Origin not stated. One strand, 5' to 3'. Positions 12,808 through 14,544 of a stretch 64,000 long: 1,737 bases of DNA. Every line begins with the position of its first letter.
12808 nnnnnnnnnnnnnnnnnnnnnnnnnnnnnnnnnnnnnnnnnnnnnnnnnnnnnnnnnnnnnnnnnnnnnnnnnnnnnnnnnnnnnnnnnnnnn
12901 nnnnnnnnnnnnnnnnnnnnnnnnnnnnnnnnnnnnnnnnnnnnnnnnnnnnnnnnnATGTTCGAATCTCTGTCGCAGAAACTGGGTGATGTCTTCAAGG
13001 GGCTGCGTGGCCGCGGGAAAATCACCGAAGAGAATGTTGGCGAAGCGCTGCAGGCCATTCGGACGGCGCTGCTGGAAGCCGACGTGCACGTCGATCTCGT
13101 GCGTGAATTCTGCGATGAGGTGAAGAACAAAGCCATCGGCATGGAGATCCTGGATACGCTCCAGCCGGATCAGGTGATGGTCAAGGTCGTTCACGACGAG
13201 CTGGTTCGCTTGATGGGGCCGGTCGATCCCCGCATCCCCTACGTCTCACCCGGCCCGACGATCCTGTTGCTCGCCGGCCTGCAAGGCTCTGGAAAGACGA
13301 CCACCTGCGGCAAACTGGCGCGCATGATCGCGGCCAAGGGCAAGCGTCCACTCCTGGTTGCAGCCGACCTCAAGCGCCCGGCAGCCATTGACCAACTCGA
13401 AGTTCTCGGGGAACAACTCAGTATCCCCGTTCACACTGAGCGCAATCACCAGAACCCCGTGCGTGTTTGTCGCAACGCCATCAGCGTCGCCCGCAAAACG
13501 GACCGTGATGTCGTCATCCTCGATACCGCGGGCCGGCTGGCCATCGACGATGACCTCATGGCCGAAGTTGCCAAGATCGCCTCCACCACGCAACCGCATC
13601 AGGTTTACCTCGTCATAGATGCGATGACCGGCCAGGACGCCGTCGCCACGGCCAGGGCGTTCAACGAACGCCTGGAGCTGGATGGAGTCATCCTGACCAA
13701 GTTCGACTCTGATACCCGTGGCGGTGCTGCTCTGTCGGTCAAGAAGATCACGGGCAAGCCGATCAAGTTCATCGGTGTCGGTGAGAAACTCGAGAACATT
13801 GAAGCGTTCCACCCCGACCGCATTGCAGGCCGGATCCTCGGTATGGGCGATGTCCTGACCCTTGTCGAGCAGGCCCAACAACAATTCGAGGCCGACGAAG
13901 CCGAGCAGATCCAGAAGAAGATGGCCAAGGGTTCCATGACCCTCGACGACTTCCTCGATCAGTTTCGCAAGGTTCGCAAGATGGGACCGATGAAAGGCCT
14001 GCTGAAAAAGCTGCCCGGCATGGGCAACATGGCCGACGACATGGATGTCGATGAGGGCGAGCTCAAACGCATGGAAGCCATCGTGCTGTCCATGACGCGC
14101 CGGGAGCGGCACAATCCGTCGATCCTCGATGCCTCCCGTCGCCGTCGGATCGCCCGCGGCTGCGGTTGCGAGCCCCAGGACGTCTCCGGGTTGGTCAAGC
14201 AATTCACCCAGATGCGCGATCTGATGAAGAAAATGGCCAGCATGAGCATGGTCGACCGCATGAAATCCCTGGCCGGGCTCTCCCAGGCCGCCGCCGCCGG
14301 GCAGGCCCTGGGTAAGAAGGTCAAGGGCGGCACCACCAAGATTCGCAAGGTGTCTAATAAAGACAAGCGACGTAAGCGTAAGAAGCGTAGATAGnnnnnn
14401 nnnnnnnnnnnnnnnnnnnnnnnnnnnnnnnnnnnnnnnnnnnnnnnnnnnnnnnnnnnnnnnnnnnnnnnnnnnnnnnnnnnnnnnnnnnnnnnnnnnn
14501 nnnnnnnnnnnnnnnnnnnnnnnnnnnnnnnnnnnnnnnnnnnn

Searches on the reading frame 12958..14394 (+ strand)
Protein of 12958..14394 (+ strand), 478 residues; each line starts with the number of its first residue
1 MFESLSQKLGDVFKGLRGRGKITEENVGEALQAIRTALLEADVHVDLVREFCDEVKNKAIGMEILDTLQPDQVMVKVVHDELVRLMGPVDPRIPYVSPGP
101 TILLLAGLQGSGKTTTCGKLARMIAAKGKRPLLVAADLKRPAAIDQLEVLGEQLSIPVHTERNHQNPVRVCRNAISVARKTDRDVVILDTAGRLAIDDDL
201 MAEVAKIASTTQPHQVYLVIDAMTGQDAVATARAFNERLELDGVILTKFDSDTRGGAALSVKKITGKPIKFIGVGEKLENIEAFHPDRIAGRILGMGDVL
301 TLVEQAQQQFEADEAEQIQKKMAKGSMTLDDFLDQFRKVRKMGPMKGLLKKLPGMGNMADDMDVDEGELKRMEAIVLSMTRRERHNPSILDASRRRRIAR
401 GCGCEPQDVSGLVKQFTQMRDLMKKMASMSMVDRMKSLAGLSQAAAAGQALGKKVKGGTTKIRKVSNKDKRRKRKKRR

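Call 30: search_protein_families(library=pfam, proteins=[window:12958-14394:+], max_evalue=0.00001)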
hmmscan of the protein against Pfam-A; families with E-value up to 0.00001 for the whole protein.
window:12958-14394:+ (478 aa): 6 families
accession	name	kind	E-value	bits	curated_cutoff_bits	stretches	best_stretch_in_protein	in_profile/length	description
PF00448.28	SRP54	-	2.6e-73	246.3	22.7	1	100-295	1-196/196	SRP54-type protein, GTPase domain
PF02978.25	SRP_SPB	-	6.8e-32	110.1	27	1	327-423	2-91/91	Signal peptide binding domain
PF02881.24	SRP54_N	-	7.5e-21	74.6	22.4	1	5-82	1-75/75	SRP54-type protein, helical bundle domain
PF13604.12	AAA_30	-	8.3e-07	29.4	27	1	102-222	20-125/191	AAA domain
PF01656.29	CbiA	-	8.5e-07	29.4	25.4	1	110-255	9-89/125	CobQ/CobB/MinD/ParA nucleotide binding domain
PF13401.12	AAA_22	-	2.7e-06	28.2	27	0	100-218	5-120/130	AAA domain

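Call 31: find_related_loci(query=window:12958-14394:+, collection=genome_contigs, flank=1000)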
Query window:12958-14394:+ (478 aa) in genome_contigs; peptide patterns used: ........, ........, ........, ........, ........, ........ (x = any residue, [..] = any of these).
322 stretches matched a pattern; 125 encode a relative of the query (tblastn E <= 1e-3); the best 80 are kept; 80 distinct loci.
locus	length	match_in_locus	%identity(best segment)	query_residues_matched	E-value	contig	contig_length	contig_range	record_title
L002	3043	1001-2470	53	1-478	3e-170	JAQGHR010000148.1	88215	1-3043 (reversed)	MAG: Planctomycetota bacterium isolate RYN_438 scaffold_4405835, whole genome shotgun sequence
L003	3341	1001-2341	54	1-446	1e-161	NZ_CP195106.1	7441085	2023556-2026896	Tundrisphaera lichenicola strain P12 chromosome, complete genome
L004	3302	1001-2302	55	1-421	1e-160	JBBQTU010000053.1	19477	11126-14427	MAG: Tepidisphaerales bacterium isolate Co_metawrap_1860 Cmw_1860_k141_22243144_length_19477_cov_10.0000, whole genome s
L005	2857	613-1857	54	1-416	1e-159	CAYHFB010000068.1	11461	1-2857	MAG TPA_asm: uncultured candidatus Brocadiaceae bacterium isolate ERP119702_co1_214 genome assembly, contig: NODE_7317_l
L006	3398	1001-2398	51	1-466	4e-150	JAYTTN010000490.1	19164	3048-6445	MAG: Fimbriiglobus sp. isolate GFS_5396 GFS_5396_489, whole genome shotgun sequence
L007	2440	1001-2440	49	1-478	5e-156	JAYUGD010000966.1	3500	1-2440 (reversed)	MAG: Zavarzinella sp. isolate GFS_7991 GFS_7991_965, whole genome shotgun sequence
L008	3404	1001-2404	50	1-468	1e-149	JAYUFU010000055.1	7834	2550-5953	MAG: Fimbriiglobus sp. isolate GFS_7859 GFS_7859_54, whole genome shotgun sequence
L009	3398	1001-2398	50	1-466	1e-148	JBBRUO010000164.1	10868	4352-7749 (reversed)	MAG: Gemmatales bacterium isolate La3_concoct.253 La3_concoct.253_K_2676707_L_10868_cov_20.4114, whole genome shotgun se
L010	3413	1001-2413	49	1-477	5e-148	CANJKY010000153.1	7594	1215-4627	MAG: Gemmataceae bacterium isolate RH-23may17-1329 genome assembly, contig: RH-23may17-C80637, whole genome shotgun sequ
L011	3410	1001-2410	48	1-477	3e-145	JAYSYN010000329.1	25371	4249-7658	MAG: Fimbriiglobus sp. isolate GFS_13405 GFS_13405_328, whole genome shotgun sequence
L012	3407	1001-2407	48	1-477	4e-144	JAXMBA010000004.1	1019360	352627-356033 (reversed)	MAG: Gemmataceae bacterium isolate STL-PLA24 C1.164.fa-4, whole genome shotgun sequence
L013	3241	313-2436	51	1-431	5e-150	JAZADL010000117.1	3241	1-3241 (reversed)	MAG: Actinomycetota bacterium isolate XB_MAG727 DB_MAG727_0117, whole genome shotgun sequence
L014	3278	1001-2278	51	1-426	2e-143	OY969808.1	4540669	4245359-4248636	MAG: Candidatus Eremiobacteraeota bacterium isolate MFD04463.bin.c.1 genome assembly, chromosome: 1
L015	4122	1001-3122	51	1-431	2e-143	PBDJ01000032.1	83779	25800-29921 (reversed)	MAG: Acidimicrobiaceae bacterium isolate SP351 162348, whole genome shotgun sequence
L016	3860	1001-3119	51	1-428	3e-144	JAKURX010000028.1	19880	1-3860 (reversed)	MAG: Acidimicrobiales bacterium isolate ALOHA_A2.5_66 A2.5-Microtrichales-14_28, whole genome shotgun sequence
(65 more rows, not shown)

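Call 70: find_encoding_contigs(protein=window:12958-14394:+, flank=1000, max_places=3)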
Protein window:12958-14394:+ (478 aa): no gene with exactly this product is on record in the collection.
